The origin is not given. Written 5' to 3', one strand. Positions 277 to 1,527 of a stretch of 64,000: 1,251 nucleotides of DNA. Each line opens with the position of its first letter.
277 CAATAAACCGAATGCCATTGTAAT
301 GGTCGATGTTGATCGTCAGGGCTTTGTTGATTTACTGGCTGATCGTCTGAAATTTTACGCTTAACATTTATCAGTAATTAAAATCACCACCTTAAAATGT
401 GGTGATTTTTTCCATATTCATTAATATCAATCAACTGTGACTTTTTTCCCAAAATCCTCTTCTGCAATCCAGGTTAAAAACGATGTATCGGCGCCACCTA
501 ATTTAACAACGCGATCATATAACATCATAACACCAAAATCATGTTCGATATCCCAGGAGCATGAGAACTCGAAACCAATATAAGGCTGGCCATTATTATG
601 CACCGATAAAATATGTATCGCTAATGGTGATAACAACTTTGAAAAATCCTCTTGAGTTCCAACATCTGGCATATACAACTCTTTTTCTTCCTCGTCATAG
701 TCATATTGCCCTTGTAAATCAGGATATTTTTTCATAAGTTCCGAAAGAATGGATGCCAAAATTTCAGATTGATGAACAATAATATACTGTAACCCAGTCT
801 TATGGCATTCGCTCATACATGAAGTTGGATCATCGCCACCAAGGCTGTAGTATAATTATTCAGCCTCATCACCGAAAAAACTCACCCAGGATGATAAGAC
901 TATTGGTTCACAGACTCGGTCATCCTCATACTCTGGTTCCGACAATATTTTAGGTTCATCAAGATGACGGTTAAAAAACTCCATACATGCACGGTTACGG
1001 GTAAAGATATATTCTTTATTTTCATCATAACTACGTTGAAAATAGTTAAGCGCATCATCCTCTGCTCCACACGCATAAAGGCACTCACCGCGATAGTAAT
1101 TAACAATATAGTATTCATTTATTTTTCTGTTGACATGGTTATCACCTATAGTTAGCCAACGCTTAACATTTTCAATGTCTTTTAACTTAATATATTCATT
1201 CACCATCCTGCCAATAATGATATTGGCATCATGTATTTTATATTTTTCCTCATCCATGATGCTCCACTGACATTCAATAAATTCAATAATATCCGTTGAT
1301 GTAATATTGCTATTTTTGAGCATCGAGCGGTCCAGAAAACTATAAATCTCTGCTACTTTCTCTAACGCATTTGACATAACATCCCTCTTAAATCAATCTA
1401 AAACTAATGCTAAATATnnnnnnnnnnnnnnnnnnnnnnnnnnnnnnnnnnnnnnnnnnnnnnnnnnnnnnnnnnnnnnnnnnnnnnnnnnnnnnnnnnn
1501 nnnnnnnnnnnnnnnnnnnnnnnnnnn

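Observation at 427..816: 129-aa acidic ORF downstream of the 173-aa ORF, candidate immunity-like or partner protein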

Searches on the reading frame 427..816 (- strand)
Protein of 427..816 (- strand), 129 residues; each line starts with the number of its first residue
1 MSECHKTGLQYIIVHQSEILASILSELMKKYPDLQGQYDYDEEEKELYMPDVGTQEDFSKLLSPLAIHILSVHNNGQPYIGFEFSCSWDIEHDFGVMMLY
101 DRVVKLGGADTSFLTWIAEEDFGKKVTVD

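Call 5: search_protein_families(proteins=[window:430-816:-], library=ncbifam, max_evalue=1)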
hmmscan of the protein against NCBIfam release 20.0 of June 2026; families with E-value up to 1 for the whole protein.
window:430-816:- (129 aa): 0 families

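Call 7: profile_search(protein=window:427-816:-)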
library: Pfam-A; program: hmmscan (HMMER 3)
A. the first sequence (129 residues): domains with independent E <= 10: 1; with E <= 0.001: 1
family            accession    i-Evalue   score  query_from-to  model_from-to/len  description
DUF6985           PF22481.1     5.4e-23    82.6       9-111        46-146/148  Domain of unknown function (DUF6985)

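Call 11: find_homologous_proteins(query=window:430-816:-, max_evalue=0.001)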
Query window:430-816:- (129 aa): 7 proteins with E <= 0.001 among 10 candidates.
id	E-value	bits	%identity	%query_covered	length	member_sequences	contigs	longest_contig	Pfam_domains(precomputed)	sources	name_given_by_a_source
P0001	1.9e-79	282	98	100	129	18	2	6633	PF22481.2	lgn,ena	-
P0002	1.2e-55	205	100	71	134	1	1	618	PF05685.19,PF22481.2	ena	-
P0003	1.0e-44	170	96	65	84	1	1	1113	PF22481.2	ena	-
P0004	2.7e-36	143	50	95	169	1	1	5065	PF22481.2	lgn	-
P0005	8.2e-36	141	54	96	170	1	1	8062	PF22481.2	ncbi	-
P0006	1.6e-35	140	50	96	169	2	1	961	PF22481.2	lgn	-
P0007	6.0e-8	51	69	35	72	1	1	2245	-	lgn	-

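Call 13: search_solved_structures(query=window:430-816:-, max_evalue=10, show_alignments=2)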
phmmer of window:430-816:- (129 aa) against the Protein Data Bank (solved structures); distinct sequences matched with E-value up to 10: 4.
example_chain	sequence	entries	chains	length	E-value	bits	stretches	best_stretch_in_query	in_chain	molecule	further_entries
9gqz_A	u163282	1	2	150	0.26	14.9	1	24-50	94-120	Mitochondrial intermembrane space import and assembly protein 40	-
2l0y_A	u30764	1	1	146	0.28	14.8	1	24-50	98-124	Mitochondrial intermembrane space import and assembly protein 40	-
2k3j_A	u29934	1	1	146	0.28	14.7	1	24-50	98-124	Mitochondrial intermembrane space import and assembly protein 40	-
9r7k_A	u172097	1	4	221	1.1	12.8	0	4-22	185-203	De novo designed enzyme for the Morita-Baylis-Hillman reaction (MBH61)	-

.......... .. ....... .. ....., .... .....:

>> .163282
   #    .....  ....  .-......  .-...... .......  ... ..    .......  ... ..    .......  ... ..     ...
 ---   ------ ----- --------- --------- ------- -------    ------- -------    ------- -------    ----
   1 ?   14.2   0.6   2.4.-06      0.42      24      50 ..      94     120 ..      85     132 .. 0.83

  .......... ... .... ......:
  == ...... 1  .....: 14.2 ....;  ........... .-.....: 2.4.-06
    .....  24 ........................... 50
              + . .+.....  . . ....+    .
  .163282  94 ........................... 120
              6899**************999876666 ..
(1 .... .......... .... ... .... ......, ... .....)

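Call 39: search_protein_families(proteins=[P0005], library=padloc, max_evalue=1)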
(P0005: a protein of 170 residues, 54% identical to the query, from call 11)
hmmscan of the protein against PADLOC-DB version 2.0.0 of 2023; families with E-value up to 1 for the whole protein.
P0005 (170 aa): 0 families

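Call 40: search_protein_families(proteins=[P0005], library=phrogs, max_evalue=1)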
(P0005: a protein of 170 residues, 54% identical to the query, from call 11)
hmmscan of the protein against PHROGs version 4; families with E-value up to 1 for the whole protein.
P0005 (170 aa): 1 family
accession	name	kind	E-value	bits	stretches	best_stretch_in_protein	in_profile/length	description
phrog_10648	-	unknown function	0.051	13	1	21-101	321-403/628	-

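Call 43: find_encoding_contigs(protein=P0005, flank=8000, max_places=2)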
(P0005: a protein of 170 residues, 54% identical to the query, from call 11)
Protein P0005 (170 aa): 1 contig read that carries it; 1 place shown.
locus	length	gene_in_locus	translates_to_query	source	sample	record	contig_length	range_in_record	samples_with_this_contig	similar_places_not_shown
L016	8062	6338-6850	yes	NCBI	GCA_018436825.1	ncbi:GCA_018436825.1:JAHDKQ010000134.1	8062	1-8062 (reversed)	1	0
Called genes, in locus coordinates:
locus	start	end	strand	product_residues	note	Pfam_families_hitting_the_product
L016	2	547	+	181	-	?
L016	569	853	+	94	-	-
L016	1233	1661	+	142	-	PF25023:TEN_YD-shell, PF03527:RHS (weak)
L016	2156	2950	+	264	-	PF00078:RVT_1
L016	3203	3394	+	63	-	-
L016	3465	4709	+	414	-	PF00078:RVT_1, PF08388:GIIM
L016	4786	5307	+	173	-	PF08388:GIIM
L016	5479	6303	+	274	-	PF12639:Colicin-DNase, PF14414:WHH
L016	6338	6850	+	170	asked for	PF22481:DUF6985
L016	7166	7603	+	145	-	-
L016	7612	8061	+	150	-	?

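Call 83: find_encoding_contigs(protein=P0004, flank=5000, max_places=2)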
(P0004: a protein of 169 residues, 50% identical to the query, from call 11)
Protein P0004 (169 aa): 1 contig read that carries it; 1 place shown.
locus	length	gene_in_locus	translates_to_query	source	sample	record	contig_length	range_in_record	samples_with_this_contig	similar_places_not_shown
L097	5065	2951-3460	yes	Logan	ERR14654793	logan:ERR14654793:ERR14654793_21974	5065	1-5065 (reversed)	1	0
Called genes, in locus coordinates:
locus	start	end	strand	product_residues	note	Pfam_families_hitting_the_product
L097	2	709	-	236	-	?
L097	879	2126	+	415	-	-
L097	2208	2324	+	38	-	-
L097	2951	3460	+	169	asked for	PF22481:DUF6985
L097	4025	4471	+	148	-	-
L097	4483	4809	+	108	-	-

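Call 94: list_cluster_members(proteins=[P0008, P0001, P0005, P0037])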
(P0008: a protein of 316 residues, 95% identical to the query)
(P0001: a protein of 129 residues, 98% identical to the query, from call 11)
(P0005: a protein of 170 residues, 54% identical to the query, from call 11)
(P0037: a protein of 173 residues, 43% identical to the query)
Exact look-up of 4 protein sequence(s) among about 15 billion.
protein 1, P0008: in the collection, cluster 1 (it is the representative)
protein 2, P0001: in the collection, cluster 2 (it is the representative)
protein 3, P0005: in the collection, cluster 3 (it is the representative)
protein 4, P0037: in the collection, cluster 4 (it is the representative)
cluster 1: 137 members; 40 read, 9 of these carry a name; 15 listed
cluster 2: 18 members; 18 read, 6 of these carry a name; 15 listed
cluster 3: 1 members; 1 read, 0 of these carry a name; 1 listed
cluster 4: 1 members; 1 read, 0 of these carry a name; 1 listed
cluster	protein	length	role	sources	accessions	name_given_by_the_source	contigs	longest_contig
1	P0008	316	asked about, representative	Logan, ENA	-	-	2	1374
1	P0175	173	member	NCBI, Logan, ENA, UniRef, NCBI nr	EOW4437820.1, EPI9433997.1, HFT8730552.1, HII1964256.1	hypothetical protein [Escherichia coli] | hypothetical protein n=1 Tax=Escherichia coli TaxID=562 RepID=UPI000A776393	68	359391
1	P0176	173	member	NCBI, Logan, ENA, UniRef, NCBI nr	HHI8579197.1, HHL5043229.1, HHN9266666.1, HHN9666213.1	TPA: hypothetical protein ACP633_002634 [Escherichia coli] | hypothetical protein n=1 Tax=Escherichia coli TaxID=562 RepID=UPI002169E0E9 | hypothetical protein [Escherichia coli]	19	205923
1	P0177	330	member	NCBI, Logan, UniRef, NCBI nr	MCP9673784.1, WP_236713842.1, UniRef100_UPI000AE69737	DUF6985 domain-containing protein [Escherichia fergusonii] | DUF6985 domain-containing protein n=1 Tax=Escherichia fergusonii TaxID=564 ... | hypothetical protein [Escherichia fergusonii]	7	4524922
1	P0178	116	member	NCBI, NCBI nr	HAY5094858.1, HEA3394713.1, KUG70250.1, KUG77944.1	hypothetical protein ARC96_03560 [Escherichia coli] | hypothetical protein ARC81_15230 [Escherichia coli]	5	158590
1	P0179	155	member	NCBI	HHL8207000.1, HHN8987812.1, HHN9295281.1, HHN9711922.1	TPA: hypothetical protein ACQ755_002480 [Escherichia coli]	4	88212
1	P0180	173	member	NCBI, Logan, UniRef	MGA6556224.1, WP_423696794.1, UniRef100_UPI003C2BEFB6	hypothetical protein [Escherichia coli] | hypothetical protein n=1 Tax=Escherichia coli TaxID=562 RepID=UPI003C2BEFB6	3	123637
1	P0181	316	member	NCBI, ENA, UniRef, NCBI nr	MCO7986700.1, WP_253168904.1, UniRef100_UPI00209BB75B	DUF6985 domain-containing protein [Escherichia fergusonii] | DUF6985 domain-containing protein n=1 Tax=Escherichia fergusonii TaxID=564 ... | hypothetical protein [Escherichia fergusonii]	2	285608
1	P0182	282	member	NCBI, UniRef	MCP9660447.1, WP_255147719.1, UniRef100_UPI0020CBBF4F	DUF6985 domain-containing protein, partial [Escherichia fergusonii] | DUF6985 domain-containing protein n=1 Tax=Escherichia fergusonii TaxID=564 ...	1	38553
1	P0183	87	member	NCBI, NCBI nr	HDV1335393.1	TPA: hypothetical protein RHV58_004738, partial [Escherichia coli] | hypothetical protein [Escherichia coli]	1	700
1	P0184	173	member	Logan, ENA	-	-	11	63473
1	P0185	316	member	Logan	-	-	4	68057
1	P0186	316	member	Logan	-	-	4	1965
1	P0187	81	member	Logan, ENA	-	-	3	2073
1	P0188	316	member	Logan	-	-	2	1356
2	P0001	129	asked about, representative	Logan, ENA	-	-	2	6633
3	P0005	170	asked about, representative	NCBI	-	-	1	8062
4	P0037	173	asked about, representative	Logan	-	-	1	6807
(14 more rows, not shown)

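Call 97: find_encoding_contigs(protein=P0181, flank=6000, max_places=2)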
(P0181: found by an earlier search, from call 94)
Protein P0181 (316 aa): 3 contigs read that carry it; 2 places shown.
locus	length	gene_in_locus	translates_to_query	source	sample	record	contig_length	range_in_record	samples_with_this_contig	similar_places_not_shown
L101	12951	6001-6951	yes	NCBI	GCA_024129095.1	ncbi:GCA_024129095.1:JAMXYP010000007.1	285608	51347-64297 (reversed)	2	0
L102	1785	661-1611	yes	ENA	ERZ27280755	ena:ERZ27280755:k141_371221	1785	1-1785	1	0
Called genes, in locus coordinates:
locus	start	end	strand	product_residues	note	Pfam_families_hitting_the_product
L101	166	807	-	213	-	PF01467:CTP_transf_like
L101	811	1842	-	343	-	PF06144:DNA_pol3_delta, PF14840:DNA_pol3_delt_C, PF21694:DNA_pol3_delta_C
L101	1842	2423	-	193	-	PF04390:LptE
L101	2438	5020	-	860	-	PF00133:tRNA-synt_1, PF09334:tRNA-synt_1g, PF13603:tRNA-synt_1_2, PF00133:tRNA-synt_1, PF08264:Anticodon_1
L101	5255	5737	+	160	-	PF07295:DUF1451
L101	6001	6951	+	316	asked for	PF22481:DUF6985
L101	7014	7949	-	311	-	PF01156:IU_nuc_hydro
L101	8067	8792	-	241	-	PF02463:SMC_N, PF00005:ABC_tran, PF13304:AAA_21 (faint)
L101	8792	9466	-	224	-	PF00528:BPD_transp_1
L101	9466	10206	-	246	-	PF00528:BPD_transp_1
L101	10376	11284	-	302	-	PF00497:SBP_bac_3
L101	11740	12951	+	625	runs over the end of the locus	PF01694:Rhomboid, PF22494:choice_anch_I (faint), PF10282:Lactonase (faint), PF12894:ANAPC4_WD40 (faint), PF25174:Beta-prop_THOC3, PF23381:Beta-prop_IFT122_1st (faint)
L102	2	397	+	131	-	PF07295:DUF1451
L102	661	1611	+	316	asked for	PF22481:DUF6985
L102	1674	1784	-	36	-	?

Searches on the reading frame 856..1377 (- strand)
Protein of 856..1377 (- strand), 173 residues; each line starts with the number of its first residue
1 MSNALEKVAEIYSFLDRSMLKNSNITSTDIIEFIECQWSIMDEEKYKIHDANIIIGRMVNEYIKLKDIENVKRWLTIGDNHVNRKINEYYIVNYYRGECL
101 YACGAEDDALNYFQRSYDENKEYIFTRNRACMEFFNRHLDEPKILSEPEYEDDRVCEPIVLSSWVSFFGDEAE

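Call 5: search_protein_families(proteins=[window:859-1377:-], library=ncbifam, max_evalue=1)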
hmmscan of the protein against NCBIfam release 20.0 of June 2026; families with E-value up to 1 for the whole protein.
window:859-1377:- (173 aa): 1 family
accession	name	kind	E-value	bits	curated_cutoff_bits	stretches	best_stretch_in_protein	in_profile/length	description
NF001909.0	PRK00676.1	equivalog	0.015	14.4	478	1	47-96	150-199/338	glutamyl-tRNA reductase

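Call 8: profile_search(protein=window:856-1377:-)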
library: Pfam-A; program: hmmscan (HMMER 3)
A. the first sequence (173 residues): domains with independent E <= 10: 4; with E <= 0.001: 0
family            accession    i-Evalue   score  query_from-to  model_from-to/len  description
TPR_2             PF07719.23      0.041    14.5      93-122         4-33/34  Tetratricopeptide repeat
Peptidase_C74     PF12387.13      0.047    13.6      22-75         82-136/200  Pestivirus NS2 peptidase
TPR_1             PF00515.34        1.3     9.4      94-116         5-27/34  Tetratricopeptide repeat
RTX               PF02382.20        3.7     7.5     104-143       142-181/311  N-terminal domain in RTX protein
